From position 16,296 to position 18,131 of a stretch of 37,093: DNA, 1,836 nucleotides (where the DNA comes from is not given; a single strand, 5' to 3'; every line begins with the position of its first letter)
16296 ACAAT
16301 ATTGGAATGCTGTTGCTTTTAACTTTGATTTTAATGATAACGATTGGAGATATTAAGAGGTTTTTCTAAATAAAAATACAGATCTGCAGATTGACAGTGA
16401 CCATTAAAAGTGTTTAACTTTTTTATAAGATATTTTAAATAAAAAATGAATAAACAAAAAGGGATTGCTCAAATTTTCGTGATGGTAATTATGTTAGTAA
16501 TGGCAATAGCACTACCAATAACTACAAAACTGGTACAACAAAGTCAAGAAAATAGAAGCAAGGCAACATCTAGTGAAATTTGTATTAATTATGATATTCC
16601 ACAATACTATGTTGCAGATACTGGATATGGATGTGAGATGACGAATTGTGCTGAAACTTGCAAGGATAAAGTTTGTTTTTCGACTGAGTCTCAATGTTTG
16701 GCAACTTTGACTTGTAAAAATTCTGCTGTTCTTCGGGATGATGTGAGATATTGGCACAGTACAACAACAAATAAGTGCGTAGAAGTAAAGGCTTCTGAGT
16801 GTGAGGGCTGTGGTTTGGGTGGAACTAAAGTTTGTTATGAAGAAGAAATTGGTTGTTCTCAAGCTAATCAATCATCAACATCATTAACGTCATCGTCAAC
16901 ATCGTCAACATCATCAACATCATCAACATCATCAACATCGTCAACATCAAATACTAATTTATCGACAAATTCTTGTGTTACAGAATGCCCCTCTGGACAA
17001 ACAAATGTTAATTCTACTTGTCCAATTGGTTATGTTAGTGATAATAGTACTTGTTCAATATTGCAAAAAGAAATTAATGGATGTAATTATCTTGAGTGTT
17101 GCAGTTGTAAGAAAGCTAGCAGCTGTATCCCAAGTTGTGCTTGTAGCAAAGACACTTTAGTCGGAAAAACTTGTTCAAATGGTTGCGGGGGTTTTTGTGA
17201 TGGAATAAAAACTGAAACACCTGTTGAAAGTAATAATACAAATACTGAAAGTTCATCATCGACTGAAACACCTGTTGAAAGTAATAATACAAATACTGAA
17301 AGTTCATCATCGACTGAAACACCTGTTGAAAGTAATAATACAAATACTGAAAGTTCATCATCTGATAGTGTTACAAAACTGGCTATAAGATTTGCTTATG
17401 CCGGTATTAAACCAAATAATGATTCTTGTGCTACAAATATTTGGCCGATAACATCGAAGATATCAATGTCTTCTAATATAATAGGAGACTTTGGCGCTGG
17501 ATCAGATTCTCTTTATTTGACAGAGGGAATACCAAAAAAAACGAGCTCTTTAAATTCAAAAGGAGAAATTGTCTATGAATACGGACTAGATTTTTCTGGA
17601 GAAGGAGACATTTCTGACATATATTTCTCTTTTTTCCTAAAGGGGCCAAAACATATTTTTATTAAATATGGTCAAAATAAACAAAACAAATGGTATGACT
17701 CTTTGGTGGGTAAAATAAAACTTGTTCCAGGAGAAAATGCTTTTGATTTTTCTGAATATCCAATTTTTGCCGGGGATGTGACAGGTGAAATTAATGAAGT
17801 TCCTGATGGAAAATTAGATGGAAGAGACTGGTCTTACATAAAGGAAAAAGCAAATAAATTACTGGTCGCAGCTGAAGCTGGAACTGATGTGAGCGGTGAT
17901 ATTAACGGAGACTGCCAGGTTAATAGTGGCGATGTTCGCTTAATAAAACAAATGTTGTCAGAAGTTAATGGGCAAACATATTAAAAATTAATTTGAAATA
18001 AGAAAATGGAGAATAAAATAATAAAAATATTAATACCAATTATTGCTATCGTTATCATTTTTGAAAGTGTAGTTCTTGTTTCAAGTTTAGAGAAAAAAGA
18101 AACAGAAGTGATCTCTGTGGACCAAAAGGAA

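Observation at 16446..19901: Four-gene cohesin/dockerin-like surface operon with no enzyme cargo: a candidate non-cellulosomal cell-surface docking system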

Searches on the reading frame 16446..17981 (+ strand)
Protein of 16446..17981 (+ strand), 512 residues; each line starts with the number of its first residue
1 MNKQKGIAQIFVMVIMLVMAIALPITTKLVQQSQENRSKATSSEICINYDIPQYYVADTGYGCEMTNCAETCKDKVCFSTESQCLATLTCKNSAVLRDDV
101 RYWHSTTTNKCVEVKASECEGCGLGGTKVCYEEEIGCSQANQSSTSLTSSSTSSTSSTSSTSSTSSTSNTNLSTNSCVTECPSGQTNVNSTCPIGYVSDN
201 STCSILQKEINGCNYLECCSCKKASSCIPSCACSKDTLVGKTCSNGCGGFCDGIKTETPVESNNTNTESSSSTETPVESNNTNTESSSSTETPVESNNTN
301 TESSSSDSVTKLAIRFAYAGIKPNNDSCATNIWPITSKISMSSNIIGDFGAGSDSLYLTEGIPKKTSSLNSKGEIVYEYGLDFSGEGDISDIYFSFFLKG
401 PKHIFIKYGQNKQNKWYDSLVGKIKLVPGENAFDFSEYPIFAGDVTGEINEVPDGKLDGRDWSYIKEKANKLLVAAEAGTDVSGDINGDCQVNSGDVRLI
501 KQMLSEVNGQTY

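Call 3: search_protein_families(library=pfam, proteins=[window:16446-17981:+], max_evalue=10)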
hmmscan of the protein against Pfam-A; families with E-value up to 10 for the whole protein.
window:16446-17981:+ (512 aa): 2 families
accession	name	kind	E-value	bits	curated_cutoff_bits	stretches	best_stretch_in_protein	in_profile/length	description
PF00404.24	Dockerin_1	-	0.00049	20.7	22.9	1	484-505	2-23/57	Dockerin type I domain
PF20517.3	TMEM127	-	0.02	15.4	25.3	1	4-60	45-101/113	Transmembrane protein 127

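Call 4: search_protein_families(library=ncbifam, proteins=[window:16446-17981:+], max_evalue=10)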
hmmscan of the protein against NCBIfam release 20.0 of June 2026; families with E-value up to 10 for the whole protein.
window:16446-17981:+ (512 aa): 3 families
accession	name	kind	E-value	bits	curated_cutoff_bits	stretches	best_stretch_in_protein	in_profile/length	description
NF041470.1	sec_prot_XpsN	equivalog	0.38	10.3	400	1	79-194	104-217/260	type II secretion system protein XpsN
NF008109.0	PRK10856.1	equivalog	1.9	8.1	208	1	263-306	173-213/334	cytoskeleton protein RodZ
NF043060.1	MAP_0585_fam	equivalog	8.1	6.3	170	1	243-301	39-106/319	MAP_0585 family protein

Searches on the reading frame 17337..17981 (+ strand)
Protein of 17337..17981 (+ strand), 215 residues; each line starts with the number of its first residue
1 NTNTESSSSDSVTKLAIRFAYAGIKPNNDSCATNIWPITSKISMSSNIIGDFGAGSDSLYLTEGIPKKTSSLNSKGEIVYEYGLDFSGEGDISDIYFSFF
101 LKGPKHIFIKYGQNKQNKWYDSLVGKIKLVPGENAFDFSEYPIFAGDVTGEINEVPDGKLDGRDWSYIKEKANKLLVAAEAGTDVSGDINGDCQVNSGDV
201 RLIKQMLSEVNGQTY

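Call 25: search_protein_families(library=pfam, alignment_id=A5, max_evalue=0.01)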
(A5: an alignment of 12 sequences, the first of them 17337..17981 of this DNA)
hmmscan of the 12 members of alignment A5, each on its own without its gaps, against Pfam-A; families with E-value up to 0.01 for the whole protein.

A. member 1, window:17337-17981:+ (215 aa): 1 family
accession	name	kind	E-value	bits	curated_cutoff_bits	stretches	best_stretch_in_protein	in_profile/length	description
PF00404.24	Dockerin_1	-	8.3e-05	23.1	22.9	1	187-208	2-23/57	Dockerin type I domain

B. families by the number of members that match (of 12 scanned): 2 families
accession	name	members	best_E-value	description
PF00404.24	Dockerin_1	12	7.4e-12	Dockerin type I domain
PF07808.18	RED_N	1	0.0082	RED-like protein N-terminal region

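Call 31: search_solved_structures(query=A5, max_evalue=1, show_alignments=1)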
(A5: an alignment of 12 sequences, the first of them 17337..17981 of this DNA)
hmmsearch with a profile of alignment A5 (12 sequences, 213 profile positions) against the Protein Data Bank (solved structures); distinct sequences matched with E-value up to 1: 24.
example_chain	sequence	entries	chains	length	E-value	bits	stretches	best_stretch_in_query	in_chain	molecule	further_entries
8zvk_A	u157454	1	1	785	1.1e-05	28.4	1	134-208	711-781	AaBgIC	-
8x39_A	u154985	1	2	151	1.1e-05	28.4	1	145-206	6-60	Serine protease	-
8x3a_A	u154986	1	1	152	1.2e-05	28.3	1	145-206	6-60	Serine protease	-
2ccl_B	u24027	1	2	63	1.9e-05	27.6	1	142-205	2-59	ENDO-1,4-BETA-XYLANASE Y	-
4fl4_A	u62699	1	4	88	2.5e-05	27.2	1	145-207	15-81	Glycoside hydrolase family 9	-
1ohz_B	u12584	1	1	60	2.9e-05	27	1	145-205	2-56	ENDO-1,4-BETA-XYLANASE Y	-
5nrm_B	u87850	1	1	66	5.2e-05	26.2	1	144-205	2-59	DocCel5: Type I dockerin repeat domain from A. cellulolyticus family 5 endoglucanase WP_01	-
5nrk_B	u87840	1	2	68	0.00012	25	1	144-205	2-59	DocCel5: Type I dockerin repeat domain from A. cellulolyticus family 5 endoglucanase WP_01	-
4cj0_A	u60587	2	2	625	0.00038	23.4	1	141-206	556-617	ENDOGLUCANASE D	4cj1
1clc_A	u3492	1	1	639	0.0004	23.3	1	141-206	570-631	ENDOGLUCANASE CELD; EC: 3.2.1.4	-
4dh2_B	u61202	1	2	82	0.00059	22.8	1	145-205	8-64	Dockerin type 1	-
2y3n_B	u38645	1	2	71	0.00089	22.2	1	182-205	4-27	CELLULOSOMAL FAMILY-48 PROCESSIVE GLYCOSIDE HYDROLASE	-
2mte_A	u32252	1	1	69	0.0015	21.5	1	145-205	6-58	Cellulose 1,4-beta-cellobiosidase (reducing end) CelS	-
1daq_A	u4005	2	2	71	0.0015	21.4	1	145-205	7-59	ENDOGLUCANASE SS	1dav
6kg9_A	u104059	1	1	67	0.002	21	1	154-205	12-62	And cellulose-binding endoglucanase family 9 CelL ortholog dockerin domain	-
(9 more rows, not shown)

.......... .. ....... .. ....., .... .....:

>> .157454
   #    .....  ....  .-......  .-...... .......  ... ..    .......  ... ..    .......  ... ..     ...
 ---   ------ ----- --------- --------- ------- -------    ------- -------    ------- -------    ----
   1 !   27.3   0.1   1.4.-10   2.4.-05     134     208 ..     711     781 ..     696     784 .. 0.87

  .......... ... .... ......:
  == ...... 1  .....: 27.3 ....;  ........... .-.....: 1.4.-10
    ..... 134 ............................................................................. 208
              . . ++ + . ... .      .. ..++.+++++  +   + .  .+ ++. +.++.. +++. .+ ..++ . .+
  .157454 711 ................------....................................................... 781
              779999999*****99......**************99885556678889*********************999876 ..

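Call 33: find_homologous_proteins(query=window:17337-17981:+, max_evalue=0.001)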
Query window:17337-17981:+ (215 aa): 3 proteins with E <= 0.001 among 160 candidates.
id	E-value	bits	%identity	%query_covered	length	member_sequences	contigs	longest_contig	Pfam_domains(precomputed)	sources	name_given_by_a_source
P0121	5.1e-138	476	100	100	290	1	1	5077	-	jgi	jgi:hypothetical protein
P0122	1.2e-47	181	52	72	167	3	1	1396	PF00404.25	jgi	jgi:hypothetical protein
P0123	3.6e-45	173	47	94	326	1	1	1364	PF00404.25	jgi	jgi:hypothetical protein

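Call 35: find_homologous_proteins(query=A5, max_evalue=0.001)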
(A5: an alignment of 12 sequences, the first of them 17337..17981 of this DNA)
Query A5 (12 sequences) (215 aa, profile of the alignment): 10 proteins with E <= 0.001 among 2702 candidates.
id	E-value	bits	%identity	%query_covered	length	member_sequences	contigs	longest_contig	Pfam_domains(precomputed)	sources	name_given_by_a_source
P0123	1.7e-72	262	47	94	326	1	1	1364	PF00404.25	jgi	jgi:hypothetical protein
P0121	4.6e-69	250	100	100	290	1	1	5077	-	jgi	jgi:hypothetical protein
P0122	3.7e-58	215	52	72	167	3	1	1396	PF00404.25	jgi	jgi:hypothetical protein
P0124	9.4e-56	207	32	53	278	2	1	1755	PF00404.25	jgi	jgi:hypothetical protein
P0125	2.8e-54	202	34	93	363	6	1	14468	-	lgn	-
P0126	7.3e-53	197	34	93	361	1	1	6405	-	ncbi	-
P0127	5.6e-51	191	39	55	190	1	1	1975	-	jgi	jgi:hypothetical protein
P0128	3.3e-50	189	32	93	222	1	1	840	PF00404.25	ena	-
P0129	7.6e-33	132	30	55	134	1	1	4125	-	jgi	jgi:hypothetical protein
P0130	1.9e-6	46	73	7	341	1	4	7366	PF00404.25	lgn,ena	-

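Call 48: predict_structure(alignment_id=A7)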
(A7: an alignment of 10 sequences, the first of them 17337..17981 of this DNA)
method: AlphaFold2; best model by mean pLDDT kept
length: 215 residues; sequences in the alignment: 10
mean_pLDDT: 55.7   pTM: 0.56
mean pLDDT of the five models: 55.7, 51.1, 50.7, 50.7, 48.6
residues with pLDDT >= 90: 2; 70-90: 42; 50-70: 83; < 50: 88
segments of 3 or more residues with pLDDT < 50: 1-9, 47-56, 103-110, 112-125, 147-180, 182-186, 208-215
pLDDT, mean of each block of 10 residues (from residue 1): 42 76 72 60 52 45 77 86 70 52 45 32 47 75 55 45 43 46 49 56 54 32
secondary structure, 60 per line:
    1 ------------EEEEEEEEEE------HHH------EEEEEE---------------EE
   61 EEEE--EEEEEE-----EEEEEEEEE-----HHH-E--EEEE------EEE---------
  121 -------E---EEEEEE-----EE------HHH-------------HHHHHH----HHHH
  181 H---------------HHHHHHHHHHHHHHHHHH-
elements in order: E13-22 E38-43 E59-64 E67-72 E78-86 E99-102 E109-111 E132-137 H167-172 H177-181 H197-214

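Call 54: fold_search(model_id=the predicted structure, library=pdb)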
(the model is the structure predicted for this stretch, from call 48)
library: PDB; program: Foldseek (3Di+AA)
matches with E <= 10: 967; with E <= 0.001: 0
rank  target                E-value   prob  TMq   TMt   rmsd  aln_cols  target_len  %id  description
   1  6de7_D                3.2e-02  0.18  0.18  0.19  16.9       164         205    8  Crystal Structure at 4.3 A Resolution of Glycosylated HIV-1 Clade A BG505 SOSIP.664 Prefusion Env Trimer with Interdom (released 2018-06-06)
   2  4rdb                  4.3e-02  0.51  0.24  0.18  11.1       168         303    6  Crystal structure of an immunoreactive 32 kDa antigen PG49 (PG_0181) from Porphyromonas gingivalis W83 at 1.45 A resolut (released 2014-12-03)
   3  4qdg_A                5.4e-02  0.38  0.21  0.16   9.3       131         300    9  Crystal structure of a putative adhesin (BT2657) from Bacteroides thetaiotaomicron VPI-5482 at 2.20 A resolution (PSI  (released 2014-06-11)
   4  4qdg_B                5.7e-02  0.44  0.21  0.16   7.6       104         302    9  Crystal structure of a putative adhesin (BT2657) from Bacteroides thetaiotaomicron VPI-5482 at 2.20 A resolution (PSI  (released 2014-06-11)
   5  6opa_F                6.1e-02  0.18  0.19  0.27  13.3       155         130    9  Crystal structure of bovine Fab NC-Cow1 in complex with HIV-1 BG505 SOSIP.664, and human Fabs 35022 and PGT128 (released 2020-04-01)
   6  8d4r_D                6.4e-02  0.18  0.20  0.22  16.8       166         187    7  Crystal Structure of Mosaic HIV-1 Envelope (MosM3.2) in Complex with antibodies PGT124 and 35O22 at 3.8 Angstrom (released 2023-12-13)
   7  6nm6_U                7.2e-02  0.12  0.17  0.25  13.2       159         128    6  Crystal Structure of HIV-1 BG505 SOSIP.664 Prefusion Env Trimer Bound to N6 FR3-03 scFv in Complex with Crystallizatio (released 2019-02-27)
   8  6vi0_E                7.7e-02  0.18  0.19  0.28  10.8       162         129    8  Cryo-EM structure of VRC01.23 in complex with HIV-1 Env BG505 DS.SOSIP (released 2021-01-13)
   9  4ecn                  1.0e-01  0.72  0.29  0.09   6.4       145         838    8  Crystal structure of a leucine-rich repeat protein (BT_0210) from Bacteroides thetaiotaomicron VPI-5482 at 2.80 A resolu (released 2012-05-23)
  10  5cez_D                1.0e-01  0.13  0.18  0.17  16.7       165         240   10  Crystal Structure of the BG505 SOSIP gp140 HIV-1 Env trimer in Complex with an early putative precursor of the PGT121  (released 2015-12-23)
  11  6vsr_A                1.1e-01  0.10  0.15  0.15  14.0       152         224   12  Crystal structure of macaque anti-HIV-1 antibody RM20F (released 2020-09-16)
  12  3r4r_A                1.5e-01  0.35  0.23  0.19   9.0       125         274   13  Crystal structure of a fimbrial assembly protein (BDI_3522) from Parabacteroides distasonis ATCC 8503 at 2.38 A resolu (released 2011-03-30)
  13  7z1x_B                1.7e-01  0.10  0.16  0.23  12.7       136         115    8  Crystal structure of human Gasdermin D complexed with nanobodies VHH-2 and VHH-6 (released 2023-09-06)
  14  9cu5_F                1.8e-01  0.21  0.22  0.32  11.1       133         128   10  LJF-085 Fab in complex with HIV Env JRFL NFL TD CC3+ trimer and 35O22 Fab (released 2025-05-21)
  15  8csj_D                2.1e-01  0.08  0.15  0.23  15.1       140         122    8  Cryo-EM structure of NTD-directed non-neutralizing antibody 4-33 in complex with prefusion SARS-CoV-2 spike glycoprote (released 2023-05-17)
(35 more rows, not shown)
